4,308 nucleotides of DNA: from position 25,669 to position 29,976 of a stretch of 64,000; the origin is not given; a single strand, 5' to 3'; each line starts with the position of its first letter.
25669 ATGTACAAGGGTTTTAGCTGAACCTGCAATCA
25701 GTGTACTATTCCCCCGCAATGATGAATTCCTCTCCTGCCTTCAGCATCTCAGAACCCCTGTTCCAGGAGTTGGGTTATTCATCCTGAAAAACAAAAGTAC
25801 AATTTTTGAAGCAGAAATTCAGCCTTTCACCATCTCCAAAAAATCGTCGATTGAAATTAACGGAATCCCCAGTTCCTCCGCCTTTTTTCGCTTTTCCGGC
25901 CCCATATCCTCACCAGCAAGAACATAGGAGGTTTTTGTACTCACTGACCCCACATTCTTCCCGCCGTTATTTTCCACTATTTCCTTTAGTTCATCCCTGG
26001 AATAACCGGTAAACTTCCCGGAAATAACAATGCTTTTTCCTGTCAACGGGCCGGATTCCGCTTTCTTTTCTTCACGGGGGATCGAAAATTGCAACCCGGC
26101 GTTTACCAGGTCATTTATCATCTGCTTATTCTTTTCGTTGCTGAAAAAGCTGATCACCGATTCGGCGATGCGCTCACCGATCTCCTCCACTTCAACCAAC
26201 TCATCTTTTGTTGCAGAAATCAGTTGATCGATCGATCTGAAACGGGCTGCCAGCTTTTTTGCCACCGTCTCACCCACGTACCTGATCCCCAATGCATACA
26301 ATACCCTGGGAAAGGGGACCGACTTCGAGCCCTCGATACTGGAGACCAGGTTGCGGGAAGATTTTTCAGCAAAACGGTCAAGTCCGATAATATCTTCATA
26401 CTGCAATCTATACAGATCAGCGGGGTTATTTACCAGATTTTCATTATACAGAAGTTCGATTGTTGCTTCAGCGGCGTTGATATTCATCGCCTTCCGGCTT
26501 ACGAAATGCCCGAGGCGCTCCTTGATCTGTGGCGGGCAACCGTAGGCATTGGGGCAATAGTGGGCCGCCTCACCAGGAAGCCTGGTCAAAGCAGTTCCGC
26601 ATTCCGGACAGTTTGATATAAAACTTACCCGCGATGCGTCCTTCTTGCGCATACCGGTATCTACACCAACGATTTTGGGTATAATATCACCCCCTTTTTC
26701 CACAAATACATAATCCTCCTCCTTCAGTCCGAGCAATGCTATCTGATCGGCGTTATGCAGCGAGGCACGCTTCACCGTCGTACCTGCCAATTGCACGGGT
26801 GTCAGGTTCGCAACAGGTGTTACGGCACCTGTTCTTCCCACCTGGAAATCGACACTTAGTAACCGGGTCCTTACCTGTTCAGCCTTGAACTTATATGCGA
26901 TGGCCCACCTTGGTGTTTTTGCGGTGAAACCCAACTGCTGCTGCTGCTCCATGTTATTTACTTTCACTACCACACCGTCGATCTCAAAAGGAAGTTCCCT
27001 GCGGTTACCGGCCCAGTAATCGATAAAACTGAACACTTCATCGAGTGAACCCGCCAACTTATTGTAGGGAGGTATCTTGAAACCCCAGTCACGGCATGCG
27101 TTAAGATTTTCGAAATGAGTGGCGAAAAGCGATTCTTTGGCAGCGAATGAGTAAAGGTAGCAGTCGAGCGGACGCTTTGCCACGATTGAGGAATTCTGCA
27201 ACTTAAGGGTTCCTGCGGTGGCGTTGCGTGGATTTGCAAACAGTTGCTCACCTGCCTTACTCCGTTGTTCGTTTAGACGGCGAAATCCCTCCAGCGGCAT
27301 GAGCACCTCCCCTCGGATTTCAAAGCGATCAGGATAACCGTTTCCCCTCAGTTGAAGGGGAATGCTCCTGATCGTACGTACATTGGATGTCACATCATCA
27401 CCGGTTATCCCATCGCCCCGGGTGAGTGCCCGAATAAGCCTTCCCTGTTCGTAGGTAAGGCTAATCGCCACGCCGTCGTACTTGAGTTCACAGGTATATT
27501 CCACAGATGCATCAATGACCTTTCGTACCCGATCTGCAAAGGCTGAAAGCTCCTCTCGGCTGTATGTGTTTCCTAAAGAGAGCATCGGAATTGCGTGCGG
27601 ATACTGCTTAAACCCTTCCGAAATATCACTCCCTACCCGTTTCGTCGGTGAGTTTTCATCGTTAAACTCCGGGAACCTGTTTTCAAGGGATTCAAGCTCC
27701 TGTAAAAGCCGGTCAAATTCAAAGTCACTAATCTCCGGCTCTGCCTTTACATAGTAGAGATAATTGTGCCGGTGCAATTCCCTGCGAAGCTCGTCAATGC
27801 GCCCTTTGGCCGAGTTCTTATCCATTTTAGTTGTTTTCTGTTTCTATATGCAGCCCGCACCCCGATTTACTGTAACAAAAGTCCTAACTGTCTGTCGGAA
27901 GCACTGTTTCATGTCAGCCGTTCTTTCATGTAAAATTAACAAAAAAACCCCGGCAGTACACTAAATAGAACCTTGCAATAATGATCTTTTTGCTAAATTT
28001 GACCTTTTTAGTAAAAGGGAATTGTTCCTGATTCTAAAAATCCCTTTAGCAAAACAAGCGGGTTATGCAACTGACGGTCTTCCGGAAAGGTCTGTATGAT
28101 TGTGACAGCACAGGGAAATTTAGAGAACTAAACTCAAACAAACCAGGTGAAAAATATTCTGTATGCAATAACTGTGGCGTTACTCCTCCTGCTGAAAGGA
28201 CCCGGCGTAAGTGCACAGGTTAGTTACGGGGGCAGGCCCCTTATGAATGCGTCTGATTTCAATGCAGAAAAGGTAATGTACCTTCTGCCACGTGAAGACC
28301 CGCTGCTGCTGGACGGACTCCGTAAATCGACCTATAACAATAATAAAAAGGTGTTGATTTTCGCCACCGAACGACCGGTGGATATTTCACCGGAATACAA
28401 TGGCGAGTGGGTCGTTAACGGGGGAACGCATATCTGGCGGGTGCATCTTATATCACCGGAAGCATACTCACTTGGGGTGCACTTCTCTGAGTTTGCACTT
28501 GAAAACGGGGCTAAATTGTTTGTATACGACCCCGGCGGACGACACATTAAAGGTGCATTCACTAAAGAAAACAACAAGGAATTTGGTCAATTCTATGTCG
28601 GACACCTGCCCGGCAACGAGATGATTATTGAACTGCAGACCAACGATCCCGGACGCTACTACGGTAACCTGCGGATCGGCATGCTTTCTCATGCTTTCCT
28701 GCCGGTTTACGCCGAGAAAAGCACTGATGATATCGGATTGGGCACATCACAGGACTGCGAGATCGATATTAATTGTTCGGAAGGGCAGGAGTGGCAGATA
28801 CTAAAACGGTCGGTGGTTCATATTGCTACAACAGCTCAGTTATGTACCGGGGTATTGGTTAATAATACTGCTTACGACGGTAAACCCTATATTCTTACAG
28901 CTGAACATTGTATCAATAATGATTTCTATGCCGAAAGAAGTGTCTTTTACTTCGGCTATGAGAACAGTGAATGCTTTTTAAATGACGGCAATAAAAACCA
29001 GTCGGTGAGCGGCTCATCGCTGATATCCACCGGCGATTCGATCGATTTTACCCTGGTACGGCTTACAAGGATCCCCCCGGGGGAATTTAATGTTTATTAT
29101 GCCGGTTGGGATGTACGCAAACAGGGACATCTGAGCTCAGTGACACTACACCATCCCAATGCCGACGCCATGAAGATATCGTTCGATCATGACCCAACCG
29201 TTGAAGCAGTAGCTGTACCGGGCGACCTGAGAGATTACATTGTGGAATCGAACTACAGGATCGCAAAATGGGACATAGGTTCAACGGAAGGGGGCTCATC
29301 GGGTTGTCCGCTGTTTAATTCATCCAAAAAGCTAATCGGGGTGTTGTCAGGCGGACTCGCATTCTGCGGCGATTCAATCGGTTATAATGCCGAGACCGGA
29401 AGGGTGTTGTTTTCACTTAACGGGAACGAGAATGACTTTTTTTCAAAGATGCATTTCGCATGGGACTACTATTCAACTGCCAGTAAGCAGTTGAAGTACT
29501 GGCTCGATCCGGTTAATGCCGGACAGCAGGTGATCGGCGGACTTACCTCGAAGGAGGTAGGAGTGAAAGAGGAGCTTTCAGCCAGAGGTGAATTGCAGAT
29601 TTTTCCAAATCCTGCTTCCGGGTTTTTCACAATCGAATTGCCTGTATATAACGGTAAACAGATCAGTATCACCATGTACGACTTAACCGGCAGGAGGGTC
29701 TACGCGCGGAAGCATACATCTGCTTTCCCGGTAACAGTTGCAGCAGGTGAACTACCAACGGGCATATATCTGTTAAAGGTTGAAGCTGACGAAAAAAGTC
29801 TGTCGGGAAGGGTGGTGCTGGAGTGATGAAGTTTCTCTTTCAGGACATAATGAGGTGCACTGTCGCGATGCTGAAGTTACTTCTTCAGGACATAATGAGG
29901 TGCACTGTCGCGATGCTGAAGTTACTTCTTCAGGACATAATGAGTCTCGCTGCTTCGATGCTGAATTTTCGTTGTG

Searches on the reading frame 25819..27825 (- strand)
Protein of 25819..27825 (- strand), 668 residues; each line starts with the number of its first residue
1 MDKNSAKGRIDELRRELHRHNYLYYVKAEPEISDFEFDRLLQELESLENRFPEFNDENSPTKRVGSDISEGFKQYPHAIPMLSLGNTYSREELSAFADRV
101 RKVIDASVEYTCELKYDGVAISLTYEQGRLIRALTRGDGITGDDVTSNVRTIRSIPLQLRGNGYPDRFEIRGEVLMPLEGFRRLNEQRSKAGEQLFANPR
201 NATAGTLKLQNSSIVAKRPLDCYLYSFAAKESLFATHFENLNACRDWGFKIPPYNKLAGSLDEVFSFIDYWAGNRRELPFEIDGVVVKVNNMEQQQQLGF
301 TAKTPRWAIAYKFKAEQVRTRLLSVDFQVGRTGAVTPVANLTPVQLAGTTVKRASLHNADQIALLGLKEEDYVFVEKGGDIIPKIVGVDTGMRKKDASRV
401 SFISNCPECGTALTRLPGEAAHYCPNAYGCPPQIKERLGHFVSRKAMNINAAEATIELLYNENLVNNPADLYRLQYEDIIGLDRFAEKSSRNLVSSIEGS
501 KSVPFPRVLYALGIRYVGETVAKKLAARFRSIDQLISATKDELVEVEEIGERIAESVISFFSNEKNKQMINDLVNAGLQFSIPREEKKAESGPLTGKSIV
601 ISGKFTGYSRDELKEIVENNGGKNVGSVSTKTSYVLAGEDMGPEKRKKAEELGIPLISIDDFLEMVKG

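Call 9: search_protein_families(library=pfam, proteins=[window:25819-27825:-], max_evalue=0.00001)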
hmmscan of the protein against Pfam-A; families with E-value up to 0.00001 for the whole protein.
window:25819-27825:- (668 aa): 7 families
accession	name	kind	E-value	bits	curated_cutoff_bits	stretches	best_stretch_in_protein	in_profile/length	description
PF01653.23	DNA_ligase_aden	-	2.6e-92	309.4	27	1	71-316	3-253/253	NAD-dependent DNA ligase adenylation domain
PF03120.22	DNA_ligase_OB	-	5.6e-31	106.7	32.9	1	320-396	2-78/79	NAD-dependent DNA ligase OB-fold domain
PF12826.13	HHH_2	-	3.3e-26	91.7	27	1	507-570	1-64/64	Helix-hairpin-helix motif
PF00533.33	BRCT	-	9e-16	58.3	21.3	1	591-665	3-77/78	BRCA1 C Terminus (BRCT) domain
PF03119.21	DNA_ligase_ZBD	-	6.3e-10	39.2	25.8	1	405-431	1-26/27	NAD-dependent DNA ligase C4 zinc finger domain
PF22745.1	Nlig-Ia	-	8e-09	36.5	27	1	8-54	4-50/92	DNA ligase-like, N-terminal NAD+-binding domain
PF14520.12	HHH_5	-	1.8e-07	31.9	27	1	512-560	5-54/57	Helix-hairpin-helix domain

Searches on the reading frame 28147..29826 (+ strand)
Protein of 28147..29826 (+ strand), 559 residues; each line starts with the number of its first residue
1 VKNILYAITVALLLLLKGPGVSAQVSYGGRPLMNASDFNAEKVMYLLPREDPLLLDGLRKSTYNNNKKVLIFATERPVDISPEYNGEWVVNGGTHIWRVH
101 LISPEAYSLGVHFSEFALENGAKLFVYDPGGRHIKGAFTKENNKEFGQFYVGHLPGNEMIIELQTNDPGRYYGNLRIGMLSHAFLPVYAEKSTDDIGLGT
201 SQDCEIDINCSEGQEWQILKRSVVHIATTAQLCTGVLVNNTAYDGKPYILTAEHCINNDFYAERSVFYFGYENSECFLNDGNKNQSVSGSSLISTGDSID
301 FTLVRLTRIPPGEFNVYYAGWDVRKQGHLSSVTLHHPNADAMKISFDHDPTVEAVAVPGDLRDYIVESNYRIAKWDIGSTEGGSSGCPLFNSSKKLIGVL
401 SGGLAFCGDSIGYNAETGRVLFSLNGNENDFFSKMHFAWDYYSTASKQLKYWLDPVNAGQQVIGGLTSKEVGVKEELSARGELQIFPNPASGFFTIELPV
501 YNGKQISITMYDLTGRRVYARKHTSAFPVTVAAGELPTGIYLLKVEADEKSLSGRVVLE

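Call 9: search_protein_families(library=pfam, proteins=[window:28147-29826:+], max_evalue=0.00001)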
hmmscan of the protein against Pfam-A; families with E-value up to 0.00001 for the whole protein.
window:28147-29826:+ (559 aa): 3 families
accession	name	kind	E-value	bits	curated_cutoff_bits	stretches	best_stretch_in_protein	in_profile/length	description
PF18962.6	Por_Secre_tail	-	8.6e-12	45.6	27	1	485-554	1-71/75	Secretion system C-terminal sorting domain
PF13365.12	Trypsin_2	-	4.8e-07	31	27.6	1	233-399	1-144/144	Trypsin-like peptidase domain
PF00089.32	Trypsin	-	3.2e-06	27.5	20.6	0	224-410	16-204/220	Trypsin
